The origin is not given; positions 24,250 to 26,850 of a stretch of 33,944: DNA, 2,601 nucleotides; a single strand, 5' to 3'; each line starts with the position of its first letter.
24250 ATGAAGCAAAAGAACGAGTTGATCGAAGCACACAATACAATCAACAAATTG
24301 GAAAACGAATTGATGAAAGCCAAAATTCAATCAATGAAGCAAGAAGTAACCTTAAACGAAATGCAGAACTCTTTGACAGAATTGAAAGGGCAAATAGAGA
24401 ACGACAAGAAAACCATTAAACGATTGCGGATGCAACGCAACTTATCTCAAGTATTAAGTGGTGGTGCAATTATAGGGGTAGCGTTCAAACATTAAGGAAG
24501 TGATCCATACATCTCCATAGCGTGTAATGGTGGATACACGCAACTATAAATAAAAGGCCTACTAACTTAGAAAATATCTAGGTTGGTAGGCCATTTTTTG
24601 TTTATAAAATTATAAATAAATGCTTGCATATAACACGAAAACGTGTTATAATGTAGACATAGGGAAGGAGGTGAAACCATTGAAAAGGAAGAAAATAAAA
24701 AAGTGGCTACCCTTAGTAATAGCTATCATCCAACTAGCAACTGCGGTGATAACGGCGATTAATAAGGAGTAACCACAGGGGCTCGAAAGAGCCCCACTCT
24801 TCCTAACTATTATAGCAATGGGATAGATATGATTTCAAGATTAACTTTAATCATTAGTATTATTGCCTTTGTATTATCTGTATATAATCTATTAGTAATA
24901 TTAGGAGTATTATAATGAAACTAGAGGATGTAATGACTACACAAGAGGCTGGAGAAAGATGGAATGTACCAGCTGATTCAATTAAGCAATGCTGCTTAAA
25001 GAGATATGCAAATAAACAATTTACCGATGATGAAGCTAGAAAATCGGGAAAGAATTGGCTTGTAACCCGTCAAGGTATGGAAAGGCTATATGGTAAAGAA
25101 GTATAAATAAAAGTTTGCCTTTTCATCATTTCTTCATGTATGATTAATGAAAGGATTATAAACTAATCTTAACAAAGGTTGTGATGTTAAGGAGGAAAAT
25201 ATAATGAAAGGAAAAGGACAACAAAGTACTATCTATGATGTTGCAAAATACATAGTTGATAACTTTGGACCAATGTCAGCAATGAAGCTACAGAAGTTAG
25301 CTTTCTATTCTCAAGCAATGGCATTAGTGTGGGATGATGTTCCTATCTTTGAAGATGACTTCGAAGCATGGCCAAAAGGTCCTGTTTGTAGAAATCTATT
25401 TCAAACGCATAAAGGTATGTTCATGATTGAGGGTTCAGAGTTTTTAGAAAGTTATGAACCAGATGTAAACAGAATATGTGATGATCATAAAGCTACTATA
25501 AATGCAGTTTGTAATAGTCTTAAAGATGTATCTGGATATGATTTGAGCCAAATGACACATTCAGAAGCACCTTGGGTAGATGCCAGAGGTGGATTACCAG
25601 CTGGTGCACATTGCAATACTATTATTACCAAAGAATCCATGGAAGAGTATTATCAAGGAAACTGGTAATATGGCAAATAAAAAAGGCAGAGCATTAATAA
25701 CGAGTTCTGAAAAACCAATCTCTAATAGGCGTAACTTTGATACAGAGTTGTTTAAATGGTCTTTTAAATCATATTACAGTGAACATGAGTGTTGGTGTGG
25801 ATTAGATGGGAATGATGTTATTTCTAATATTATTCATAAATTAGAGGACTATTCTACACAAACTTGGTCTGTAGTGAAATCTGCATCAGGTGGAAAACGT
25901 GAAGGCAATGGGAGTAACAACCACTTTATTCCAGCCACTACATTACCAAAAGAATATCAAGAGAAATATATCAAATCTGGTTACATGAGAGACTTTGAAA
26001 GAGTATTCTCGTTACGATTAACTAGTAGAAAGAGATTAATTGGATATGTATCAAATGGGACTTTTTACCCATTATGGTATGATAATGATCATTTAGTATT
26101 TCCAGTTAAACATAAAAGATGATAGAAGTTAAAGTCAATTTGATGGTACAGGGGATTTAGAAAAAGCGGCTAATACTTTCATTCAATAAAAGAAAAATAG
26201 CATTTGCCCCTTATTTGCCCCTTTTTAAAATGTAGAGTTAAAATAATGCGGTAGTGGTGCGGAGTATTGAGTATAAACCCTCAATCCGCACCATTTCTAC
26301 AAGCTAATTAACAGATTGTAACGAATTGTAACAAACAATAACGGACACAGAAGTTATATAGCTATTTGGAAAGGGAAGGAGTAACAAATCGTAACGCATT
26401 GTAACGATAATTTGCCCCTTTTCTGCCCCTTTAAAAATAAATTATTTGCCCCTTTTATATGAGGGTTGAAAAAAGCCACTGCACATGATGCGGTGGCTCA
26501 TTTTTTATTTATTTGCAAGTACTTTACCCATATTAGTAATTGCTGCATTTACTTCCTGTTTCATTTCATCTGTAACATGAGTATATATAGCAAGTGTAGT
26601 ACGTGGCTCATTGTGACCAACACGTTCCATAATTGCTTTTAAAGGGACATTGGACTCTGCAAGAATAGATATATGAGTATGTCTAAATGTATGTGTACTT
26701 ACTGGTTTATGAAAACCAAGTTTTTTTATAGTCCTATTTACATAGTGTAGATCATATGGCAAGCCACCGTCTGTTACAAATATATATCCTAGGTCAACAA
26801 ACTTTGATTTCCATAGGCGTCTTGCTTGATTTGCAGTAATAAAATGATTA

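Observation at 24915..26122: Prophage moron: HTH + Panacea (DUF4065) protein + coupled 150-aa protein of unrecognised family - candidate new toxin-antitoxin / defence module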

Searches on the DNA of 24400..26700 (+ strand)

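Call 7: search_dna_similar(query=window:24500-26500:+, collection=phages, mode=near, max_rows=20)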
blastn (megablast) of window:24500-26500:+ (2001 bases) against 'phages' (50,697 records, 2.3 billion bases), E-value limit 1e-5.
No match.

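Call 81: search_rna_families(source=window, start=24400, end=26700, threshold=evalue, max_evalue=1)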
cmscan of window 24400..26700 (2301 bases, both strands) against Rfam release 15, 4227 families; matches with E-value up to 1: 5.
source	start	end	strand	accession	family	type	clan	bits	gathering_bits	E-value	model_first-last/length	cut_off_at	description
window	24532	24624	-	RF02436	SpF43_sRNA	Gene; sRNA;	-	25.2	70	0.034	1-99/99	no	Streptococcus sRNA SpF43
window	24549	24599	-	RF00756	mir-299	Gene; miRNA;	-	23.7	67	0.06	1-63/63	no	mir-299 microRNA precursor family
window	26437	26582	-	RF04310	nqrA-II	Cis-reg;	-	22.7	55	0.83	1-174/174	no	nqrA-II ncRNA motif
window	24545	24606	+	RF03940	MIR9563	Gene; miRNA;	-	22.6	90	0.34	1-127/127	no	MIR9563 microRNA precursor family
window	25437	25561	-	RF02052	STnc630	Gene; sRNA;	-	22.4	55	0.31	1-166/166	no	Enterobacterial sRNA STnc630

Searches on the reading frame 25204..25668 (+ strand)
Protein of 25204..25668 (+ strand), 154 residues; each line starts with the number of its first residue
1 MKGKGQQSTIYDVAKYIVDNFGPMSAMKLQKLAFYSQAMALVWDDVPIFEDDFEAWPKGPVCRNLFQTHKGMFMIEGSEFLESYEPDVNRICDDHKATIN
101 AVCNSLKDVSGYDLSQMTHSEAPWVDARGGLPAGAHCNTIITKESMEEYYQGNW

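Call 3: search_protein_families(library=pfam, proteins=[window:25204-25668:+], max_evalue=1)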
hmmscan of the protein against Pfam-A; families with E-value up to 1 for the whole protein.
window:25204-25668:+ (154 aa): 1 family
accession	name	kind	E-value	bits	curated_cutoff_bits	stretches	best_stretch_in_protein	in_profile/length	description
PF13274.11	SocA_Panacea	-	2.7e-17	64.2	25.7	1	29-124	1-112/113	Antitoxin SocA-like, Panacea domain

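Call 4: search_protein_families(library=padloc, proteins=[window:25204-25668:+], max_evalue=1)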
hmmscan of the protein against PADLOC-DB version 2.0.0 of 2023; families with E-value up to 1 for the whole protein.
window:25204-25668:+ (154 aa): 0 families

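Call 5: search_protein_families(library=phrogs, proteins=[window:25204-25668:+], max_evalue=0.1)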
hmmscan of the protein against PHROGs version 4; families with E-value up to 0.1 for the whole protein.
window:25204-25668:+ (154 aa): 3 families
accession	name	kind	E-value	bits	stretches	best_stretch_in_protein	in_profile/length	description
phrog_1281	-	unknown function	5.9e-31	108.7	1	4-152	4-152/195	-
phrog_10390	-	unknown function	1.4e-28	101.3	1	8-151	149-292/299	-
phrog_15523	-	unknown function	0.053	14.5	0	9-37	71-99/119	-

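Call 6: search_protein_families(library=ncbifam, proteins=[window:25204-25668:+], max_evalue=1)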
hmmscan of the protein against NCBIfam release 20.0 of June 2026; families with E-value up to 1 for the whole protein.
window:25204-25668:+ (154 aa): 1 family
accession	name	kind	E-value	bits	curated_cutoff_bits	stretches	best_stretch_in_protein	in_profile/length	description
NF047745.1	SocA_antitoxin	equivalog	6.6e-10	39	190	1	23-145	20-150/176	type VI toxin-antitoxin system SocA family antitoxin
